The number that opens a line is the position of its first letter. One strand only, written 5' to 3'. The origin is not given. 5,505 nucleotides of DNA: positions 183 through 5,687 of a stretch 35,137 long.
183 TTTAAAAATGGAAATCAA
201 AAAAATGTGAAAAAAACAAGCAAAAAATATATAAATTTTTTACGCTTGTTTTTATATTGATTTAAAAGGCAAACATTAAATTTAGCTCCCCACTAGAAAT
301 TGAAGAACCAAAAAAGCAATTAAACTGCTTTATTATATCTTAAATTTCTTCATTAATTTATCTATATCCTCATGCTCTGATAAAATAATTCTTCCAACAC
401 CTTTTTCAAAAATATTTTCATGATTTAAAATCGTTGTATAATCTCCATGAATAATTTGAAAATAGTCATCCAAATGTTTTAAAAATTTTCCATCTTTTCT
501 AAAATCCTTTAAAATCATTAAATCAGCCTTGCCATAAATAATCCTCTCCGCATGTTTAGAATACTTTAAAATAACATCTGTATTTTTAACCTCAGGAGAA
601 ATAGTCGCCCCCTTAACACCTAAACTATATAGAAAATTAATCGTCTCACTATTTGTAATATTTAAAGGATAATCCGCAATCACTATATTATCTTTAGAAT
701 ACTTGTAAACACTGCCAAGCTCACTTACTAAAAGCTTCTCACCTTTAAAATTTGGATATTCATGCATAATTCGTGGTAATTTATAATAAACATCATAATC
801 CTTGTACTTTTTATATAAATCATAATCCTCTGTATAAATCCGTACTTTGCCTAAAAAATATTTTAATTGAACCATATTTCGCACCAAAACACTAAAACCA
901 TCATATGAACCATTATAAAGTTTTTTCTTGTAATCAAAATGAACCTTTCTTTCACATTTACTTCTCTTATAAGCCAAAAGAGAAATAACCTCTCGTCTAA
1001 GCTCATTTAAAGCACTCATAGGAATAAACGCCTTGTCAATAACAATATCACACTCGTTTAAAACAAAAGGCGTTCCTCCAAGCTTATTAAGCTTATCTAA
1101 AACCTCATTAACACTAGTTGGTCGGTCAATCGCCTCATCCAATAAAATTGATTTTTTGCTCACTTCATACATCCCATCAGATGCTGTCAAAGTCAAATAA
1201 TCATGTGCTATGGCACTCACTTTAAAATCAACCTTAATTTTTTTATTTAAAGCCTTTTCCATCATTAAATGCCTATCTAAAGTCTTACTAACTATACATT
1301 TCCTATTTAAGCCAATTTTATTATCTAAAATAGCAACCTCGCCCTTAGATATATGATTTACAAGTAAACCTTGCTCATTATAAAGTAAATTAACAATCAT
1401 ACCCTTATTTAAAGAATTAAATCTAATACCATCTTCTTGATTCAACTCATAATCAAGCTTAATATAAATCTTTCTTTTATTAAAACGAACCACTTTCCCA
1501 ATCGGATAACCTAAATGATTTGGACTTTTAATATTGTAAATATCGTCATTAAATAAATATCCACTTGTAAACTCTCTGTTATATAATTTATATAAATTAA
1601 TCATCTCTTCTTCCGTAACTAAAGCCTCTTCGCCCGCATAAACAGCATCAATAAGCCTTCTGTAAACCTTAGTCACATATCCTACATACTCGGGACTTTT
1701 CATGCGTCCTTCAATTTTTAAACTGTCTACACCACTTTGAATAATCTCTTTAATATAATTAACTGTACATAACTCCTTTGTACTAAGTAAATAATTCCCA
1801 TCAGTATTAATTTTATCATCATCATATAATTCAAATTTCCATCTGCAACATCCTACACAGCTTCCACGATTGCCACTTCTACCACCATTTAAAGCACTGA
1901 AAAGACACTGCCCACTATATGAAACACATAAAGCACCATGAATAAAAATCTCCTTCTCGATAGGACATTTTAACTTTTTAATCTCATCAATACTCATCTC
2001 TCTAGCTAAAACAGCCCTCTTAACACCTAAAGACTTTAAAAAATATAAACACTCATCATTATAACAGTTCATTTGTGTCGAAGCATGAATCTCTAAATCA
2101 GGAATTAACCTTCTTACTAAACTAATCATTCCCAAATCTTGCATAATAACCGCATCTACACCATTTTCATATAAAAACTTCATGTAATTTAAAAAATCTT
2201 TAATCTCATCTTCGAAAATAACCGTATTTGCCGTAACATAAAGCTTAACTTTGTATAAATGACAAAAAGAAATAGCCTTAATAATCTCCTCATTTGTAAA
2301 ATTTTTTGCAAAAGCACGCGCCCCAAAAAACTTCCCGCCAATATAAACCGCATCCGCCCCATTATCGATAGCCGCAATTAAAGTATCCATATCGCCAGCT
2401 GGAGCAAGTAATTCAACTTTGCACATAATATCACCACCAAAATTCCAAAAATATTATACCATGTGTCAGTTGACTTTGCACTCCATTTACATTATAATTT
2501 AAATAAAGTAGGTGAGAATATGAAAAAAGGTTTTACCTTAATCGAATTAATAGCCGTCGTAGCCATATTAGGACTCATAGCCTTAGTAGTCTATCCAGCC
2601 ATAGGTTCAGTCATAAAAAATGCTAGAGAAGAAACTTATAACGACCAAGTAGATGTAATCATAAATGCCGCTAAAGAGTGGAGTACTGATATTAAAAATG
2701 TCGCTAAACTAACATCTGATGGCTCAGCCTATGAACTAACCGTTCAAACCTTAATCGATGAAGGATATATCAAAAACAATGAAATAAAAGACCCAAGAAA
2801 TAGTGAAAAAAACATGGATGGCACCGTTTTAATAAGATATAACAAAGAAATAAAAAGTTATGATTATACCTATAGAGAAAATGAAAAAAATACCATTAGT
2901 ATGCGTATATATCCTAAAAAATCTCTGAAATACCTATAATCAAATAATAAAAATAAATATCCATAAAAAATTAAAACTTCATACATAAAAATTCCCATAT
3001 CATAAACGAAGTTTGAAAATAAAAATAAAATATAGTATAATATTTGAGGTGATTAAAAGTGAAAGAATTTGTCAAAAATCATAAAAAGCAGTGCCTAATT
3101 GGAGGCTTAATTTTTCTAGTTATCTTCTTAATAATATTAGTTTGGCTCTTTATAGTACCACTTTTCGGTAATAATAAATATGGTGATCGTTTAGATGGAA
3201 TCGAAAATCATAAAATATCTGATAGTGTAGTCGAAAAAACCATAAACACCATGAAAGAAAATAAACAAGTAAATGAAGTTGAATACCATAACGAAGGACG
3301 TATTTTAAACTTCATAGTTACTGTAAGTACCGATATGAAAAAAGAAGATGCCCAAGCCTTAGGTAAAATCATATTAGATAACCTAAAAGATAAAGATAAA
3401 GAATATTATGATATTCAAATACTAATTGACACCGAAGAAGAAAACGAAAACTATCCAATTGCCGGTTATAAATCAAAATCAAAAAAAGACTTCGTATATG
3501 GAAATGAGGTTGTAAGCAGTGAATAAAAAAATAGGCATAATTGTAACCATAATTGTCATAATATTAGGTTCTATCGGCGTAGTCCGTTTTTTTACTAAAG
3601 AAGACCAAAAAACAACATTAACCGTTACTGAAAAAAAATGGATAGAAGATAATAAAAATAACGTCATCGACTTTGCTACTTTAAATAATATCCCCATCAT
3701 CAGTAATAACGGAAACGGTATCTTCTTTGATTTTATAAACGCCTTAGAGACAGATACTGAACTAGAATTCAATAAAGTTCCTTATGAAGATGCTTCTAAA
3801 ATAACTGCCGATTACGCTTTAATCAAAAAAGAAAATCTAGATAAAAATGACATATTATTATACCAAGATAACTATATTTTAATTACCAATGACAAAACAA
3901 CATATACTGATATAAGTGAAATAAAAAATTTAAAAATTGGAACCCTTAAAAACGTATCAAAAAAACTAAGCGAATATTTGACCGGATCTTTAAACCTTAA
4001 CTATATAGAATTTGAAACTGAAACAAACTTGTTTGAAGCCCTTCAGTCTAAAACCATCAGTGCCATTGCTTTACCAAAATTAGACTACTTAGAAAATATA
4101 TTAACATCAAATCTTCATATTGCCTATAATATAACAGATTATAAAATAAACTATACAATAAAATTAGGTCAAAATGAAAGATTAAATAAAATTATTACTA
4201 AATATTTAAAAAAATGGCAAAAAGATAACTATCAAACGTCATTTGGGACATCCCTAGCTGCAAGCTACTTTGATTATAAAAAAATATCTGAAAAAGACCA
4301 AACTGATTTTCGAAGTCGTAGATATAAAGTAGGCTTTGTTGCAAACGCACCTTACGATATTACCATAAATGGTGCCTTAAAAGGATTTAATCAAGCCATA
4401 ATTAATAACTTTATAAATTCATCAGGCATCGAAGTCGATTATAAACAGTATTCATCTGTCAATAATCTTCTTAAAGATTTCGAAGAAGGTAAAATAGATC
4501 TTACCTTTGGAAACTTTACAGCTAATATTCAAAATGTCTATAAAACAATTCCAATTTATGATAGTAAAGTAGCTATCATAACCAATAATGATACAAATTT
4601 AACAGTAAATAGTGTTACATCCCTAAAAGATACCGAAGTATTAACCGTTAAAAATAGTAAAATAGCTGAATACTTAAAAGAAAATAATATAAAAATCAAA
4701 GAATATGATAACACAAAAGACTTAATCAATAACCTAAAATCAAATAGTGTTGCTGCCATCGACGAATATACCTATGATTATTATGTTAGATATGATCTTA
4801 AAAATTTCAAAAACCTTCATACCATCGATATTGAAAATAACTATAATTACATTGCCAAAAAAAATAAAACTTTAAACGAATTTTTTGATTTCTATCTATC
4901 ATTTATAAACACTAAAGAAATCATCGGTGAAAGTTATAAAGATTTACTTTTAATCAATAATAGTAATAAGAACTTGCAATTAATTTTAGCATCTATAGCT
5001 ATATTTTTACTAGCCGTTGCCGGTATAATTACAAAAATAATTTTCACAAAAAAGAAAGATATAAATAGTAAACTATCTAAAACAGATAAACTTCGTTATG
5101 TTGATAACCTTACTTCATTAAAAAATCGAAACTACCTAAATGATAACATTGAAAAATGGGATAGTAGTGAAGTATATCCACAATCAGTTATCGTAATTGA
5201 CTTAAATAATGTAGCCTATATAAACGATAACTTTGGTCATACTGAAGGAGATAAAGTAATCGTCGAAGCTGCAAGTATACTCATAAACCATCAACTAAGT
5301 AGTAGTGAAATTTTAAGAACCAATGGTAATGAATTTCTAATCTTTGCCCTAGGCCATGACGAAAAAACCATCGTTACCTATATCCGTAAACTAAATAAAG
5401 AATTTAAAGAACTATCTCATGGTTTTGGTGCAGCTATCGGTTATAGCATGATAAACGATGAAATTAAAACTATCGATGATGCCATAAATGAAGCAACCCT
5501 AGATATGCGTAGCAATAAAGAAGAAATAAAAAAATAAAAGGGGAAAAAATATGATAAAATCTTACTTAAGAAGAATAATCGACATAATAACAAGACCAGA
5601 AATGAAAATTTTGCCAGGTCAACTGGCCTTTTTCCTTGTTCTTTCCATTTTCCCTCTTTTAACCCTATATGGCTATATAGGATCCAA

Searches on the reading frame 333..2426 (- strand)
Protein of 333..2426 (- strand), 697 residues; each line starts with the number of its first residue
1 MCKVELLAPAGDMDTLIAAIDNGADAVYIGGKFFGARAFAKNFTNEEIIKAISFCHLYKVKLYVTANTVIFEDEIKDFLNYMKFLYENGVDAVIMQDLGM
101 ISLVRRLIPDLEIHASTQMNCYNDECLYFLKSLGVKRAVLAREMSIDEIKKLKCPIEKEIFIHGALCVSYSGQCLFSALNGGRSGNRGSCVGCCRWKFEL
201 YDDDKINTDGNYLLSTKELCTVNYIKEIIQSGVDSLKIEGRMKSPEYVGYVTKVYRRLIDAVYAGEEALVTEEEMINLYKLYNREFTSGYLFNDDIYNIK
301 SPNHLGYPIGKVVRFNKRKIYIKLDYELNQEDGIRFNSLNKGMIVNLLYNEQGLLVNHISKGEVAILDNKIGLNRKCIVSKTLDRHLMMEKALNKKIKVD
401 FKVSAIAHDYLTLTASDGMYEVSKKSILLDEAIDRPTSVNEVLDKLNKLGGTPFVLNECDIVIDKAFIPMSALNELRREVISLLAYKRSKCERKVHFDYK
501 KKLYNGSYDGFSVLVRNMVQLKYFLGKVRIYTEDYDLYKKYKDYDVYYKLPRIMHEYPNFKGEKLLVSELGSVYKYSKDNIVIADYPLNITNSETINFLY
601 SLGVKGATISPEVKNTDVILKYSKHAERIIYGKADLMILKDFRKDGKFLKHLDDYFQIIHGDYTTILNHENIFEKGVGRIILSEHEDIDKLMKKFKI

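Call 67: search_protein_families(library=pfam, proteins=[window:333-2426:-], max_evalue=0.001)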
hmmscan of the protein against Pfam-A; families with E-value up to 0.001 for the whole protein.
window:333-2426:- (697 aa): 2 families
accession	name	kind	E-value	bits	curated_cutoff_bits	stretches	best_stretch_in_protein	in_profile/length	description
PF01136.24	Peptidase_U32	-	5.5e-84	281.5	22.4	1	76-294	2-230/233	Peptidase family U32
PF12392.13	DUF3656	-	4.3e-20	72.9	22.1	1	389-488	17-108/109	Collagenase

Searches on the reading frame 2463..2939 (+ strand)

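Call 67: search_protein_families(library=pfam, proteins=[window:2463-2939:+], max_evalue=0.001)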
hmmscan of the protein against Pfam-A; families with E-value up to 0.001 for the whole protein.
window:2463-2939:+ (158 aa): 1 family
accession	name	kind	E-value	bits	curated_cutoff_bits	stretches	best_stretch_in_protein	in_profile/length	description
PF07963.17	N_methyl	-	1.2e-07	31.5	21.2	1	20-44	3-27/27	Prokaryotic N-terminal methylation motif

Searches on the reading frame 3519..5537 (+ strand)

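Call 67: search_protein_families(library=pfam, proteins=[window:3519-5537:+], max_evalue=0.001)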
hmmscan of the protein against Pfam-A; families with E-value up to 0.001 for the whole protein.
window:3519-5537:+ (672 aa): 2 families
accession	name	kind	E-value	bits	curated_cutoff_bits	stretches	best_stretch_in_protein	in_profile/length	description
PF00990.26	GGDEF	-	1.7e-18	67.4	23.8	1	527-669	2-157/161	Diguanylate cyclase, GGDEF domain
PF00497.25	SBP_bac_3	-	2.8e-05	24.3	26.4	1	270-454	2-107/132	Bacterial extracellular solute-binding proteins, family 3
